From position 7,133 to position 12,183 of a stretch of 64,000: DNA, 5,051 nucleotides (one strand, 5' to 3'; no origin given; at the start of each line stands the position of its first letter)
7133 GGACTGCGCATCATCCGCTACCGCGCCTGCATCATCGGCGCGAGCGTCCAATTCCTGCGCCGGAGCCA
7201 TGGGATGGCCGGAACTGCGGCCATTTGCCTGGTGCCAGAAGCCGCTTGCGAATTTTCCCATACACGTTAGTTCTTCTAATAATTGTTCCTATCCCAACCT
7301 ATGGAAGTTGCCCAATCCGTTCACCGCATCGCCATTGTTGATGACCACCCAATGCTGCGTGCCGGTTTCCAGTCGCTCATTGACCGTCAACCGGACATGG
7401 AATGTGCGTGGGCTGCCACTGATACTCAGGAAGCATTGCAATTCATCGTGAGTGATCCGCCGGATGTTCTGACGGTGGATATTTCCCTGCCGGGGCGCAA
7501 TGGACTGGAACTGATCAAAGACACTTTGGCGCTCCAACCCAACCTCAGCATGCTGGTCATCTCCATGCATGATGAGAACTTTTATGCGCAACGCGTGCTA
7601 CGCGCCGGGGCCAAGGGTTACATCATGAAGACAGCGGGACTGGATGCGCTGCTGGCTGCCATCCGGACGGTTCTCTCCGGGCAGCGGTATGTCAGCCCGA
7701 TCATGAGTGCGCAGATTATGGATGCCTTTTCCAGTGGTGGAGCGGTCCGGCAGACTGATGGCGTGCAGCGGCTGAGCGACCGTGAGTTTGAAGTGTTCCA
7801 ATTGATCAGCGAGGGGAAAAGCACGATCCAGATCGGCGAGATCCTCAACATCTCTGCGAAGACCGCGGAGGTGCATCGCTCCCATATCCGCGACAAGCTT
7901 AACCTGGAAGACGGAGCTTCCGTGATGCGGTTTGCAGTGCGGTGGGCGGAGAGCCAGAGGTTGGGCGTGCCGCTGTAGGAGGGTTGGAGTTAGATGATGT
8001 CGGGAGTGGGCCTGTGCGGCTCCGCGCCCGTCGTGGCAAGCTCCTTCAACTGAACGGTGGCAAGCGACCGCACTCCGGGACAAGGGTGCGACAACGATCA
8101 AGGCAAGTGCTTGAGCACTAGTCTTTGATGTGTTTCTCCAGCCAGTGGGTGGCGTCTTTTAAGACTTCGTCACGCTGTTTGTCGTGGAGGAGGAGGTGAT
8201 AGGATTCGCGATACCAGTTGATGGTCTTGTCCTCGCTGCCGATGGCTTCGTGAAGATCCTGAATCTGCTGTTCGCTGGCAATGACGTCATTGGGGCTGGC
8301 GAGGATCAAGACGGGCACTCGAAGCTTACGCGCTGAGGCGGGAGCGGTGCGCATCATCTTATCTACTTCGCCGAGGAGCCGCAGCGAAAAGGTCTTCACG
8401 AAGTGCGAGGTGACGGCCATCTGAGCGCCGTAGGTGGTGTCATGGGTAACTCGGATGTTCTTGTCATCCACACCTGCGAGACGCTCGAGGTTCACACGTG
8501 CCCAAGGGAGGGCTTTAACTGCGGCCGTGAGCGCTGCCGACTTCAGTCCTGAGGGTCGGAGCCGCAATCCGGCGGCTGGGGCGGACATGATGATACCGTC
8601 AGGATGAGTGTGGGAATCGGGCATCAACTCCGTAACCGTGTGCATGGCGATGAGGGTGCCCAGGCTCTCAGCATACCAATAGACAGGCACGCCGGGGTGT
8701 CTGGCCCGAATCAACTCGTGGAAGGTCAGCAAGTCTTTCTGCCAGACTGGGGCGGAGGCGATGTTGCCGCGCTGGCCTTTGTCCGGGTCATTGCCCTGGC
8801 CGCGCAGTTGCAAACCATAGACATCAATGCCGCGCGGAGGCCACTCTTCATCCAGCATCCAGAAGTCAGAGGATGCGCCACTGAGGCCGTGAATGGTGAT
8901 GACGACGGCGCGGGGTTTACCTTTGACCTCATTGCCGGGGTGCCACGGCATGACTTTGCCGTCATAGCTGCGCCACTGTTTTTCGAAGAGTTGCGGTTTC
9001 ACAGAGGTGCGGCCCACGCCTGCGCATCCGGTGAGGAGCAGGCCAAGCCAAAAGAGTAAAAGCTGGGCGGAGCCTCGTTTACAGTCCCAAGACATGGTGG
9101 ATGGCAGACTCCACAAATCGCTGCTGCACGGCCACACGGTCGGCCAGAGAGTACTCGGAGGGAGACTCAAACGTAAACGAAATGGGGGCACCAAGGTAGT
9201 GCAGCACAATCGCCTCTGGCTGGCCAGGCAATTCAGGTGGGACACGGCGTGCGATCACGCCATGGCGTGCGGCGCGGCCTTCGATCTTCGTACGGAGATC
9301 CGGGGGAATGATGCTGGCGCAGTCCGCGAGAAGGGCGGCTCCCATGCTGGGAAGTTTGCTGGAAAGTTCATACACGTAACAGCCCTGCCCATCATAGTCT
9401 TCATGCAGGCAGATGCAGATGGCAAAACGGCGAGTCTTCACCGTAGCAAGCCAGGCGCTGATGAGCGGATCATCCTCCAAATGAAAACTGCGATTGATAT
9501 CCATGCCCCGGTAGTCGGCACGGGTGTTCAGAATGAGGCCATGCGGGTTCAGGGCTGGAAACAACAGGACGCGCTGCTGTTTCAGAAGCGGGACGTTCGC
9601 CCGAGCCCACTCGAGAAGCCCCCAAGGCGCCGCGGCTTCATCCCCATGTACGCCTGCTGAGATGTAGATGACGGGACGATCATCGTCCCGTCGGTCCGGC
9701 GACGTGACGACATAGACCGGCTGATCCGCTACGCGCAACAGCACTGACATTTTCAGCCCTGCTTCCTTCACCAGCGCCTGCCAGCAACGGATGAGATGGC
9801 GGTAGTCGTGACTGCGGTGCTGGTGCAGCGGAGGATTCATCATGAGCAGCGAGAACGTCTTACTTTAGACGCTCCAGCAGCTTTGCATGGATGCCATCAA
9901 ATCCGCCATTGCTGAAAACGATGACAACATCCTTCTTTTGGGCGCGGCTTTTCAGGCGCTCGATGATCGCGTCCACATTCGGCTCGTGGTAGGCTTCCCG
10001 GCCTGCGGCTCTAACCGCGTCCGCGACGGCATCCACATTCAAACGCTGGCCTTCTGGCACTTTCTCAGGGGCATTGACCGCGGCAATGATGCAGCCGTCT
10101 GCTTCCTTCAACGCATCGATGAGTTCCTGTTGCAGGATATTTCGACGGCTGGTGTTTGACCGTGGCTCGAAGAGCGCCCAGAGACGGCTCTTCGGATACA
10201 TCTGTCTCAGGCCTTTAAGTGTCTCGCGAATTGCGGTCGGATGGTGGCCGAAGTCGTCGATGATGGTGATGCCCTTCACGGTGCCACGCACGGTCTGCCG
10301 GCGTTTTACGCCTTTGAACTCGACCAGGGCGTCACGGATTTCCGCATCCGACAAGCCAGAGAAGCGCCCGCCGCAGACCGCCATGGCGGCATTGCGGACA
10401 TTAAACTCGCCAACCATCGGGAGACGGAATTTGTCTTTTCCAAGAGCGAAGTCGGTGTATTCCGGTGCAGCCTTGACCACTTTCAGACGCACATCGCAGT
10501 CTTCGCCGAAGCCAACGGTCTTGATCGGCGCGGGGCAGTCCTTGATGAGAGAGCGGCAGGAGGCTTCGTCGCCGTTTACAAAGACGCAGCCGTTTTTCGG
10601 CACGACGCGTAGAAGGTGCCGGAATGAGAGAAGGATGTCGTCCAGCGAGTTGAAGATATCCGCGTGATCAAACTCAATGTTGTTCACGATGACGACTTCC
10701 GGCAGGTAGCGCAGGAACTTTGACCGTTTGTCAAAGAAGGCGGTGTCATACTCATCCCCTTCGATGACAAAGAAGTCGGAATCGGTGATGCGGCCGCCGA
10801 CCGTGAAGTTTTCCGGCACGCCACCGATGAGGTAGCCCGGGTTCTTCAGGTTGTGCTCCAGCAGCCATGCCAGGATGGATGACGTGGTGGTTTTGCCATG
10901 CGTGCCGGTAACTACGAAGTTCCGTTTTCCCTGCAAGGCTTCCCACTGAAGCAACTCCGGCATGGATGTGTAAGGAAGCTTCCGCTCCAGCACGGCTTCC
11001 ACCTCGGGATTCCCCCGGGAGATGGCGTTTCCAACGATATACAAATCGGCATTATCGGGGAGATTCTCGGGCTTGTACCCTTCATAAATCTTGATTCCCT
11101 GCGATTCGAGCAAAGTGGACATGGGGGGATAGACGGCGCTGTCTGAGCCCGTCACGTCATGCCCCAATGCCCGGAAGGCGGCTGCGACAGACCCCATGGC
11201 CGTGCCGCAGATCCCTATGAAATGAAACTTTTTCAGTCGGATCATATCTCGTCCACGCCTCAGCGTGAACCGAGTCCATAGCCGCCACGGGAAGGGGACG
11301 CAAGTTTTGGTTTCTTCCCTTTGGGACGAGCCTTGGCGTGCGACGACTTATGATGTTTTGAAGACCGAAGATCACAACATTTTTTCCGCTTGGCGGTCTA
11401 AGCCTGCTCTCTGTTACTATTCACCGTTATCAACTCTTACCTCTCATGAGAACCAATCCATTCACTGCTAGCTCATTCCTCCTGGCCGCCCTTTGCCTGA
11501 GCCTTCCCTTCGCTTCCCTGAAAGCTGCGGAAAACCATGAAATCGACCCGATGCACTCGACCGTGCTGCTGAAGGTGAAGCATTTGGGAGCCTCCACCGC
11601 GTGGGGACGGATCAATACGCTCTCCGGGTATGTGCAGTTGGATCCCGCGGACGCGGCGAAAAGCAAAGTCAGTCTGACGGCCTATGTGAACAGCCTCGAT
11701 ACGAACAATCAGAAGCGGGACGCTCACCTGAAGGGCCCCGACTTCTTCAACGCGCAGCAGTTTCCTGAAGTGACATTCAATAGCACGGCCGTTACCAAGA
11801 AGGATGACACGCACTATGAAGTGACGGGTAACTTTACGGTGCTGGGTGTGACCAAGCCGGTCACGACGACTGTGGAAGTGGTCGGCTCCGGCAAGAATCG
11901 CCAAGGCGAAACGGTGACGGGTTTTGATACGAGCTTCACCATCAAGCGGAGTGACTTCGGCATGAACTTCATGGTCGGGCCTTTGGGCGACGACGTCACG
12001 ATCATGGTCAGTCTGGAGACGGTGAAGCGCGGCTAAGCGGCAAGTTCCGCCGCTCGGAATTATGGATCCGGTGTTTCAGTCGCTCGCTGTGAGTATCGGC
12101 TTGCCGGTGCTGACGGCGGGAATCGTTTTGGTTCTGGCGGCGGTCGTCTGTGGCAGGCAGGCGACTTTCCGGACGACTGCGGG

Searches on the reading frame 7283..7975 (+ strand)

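Call 8: search_protein_families(library=pfam, proteins=[window:7283-7975:+], max_evalue=0.001)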
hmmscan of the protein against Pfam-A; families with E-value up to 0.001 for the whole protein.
window:7283-7975:+ (231 aa): 3 families
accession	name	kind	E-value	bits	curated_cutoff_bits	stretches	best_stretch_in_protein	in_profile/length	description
PF00072.30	Response_reg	-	9e-24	84.2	30.2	1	16-128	1-111/111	Response regulator receiver domain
PF00196.25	GerE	-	3.4e-16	59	23.5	1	163-217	2-56/57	Bacterial regulatory proteins, luxR family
PF08281.18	Sigma70_r4_2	-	0.0003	20.8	25.7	1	161-206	8-54/54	Sigma-70, region 4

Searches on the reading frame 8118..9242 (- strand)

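Call 84: search_protein_families(library=pfam, proteins=[window:8118-9242:-], max_evalue=0.00001)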
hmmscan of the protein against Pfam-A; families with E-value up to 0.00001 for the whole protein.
window:8118-9242:- (374 aa): 2 families
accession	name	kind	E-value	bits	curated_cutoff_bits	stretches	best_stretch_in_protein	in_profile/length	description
PF12146.15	Hydrolase_4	-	4.3e-40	138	27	1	109-356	2-239/239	Serine aminopeptidase, S33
PF12697.13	Abhydrolase_6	-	2.2e-06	28.9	26.3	1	114-360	1-214/217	Alpha/beta hydrolase family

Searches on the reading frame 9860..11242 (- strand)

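Call 84: search_protein_families(library=pfam, proteins=[window:9860-11242:-], max_evalue=0.00001)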
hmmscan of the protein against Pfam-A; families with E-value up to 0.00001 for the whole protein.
window:9860-11242:- (460 aa): 3 families
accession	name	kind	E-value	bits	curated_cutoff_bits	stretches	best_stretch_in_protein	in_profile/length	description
PF08245.18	Mur_ligase_M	-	3.2e-22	79.9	24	1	111-290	1-198/200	Mur ligase middle domain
PF01225.30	Mur_ligase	-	4.3e-22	78.7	21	1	5-102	1-91/95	Mur ligase family, catalytic domain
PF02875.26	Mur_ligase_C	-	2.7e-19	70.7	28.4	1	314-446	1-127/127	Mur ligase, glutamate ligase domain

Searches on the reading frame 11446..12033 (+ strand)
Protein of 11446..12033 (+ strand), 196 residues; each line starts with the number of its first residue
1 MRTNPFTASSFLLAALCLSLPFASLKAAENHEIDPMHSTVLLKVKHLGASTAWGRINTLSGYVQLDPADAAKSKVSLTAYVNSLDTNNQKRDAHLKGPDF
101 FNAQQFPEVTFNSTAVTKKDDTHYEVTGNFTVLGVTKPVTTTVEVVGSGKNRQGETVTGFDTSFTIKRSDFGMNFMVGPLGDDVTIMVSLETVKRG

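Call 84: search_protein_families(library=pfam, proteins=[window:11446-12033:+], max_evalue=0.00001)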
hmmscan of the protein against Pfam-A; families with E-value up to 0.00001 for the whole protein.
window:11446-12033:+ (196 aa): 1 family
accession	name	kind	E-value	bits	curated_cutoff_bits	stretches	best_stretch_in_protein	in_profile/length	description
PF04264.18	YceI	-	1.6e-44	152.3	23.7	1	32-191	2-149/150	YceI-like domain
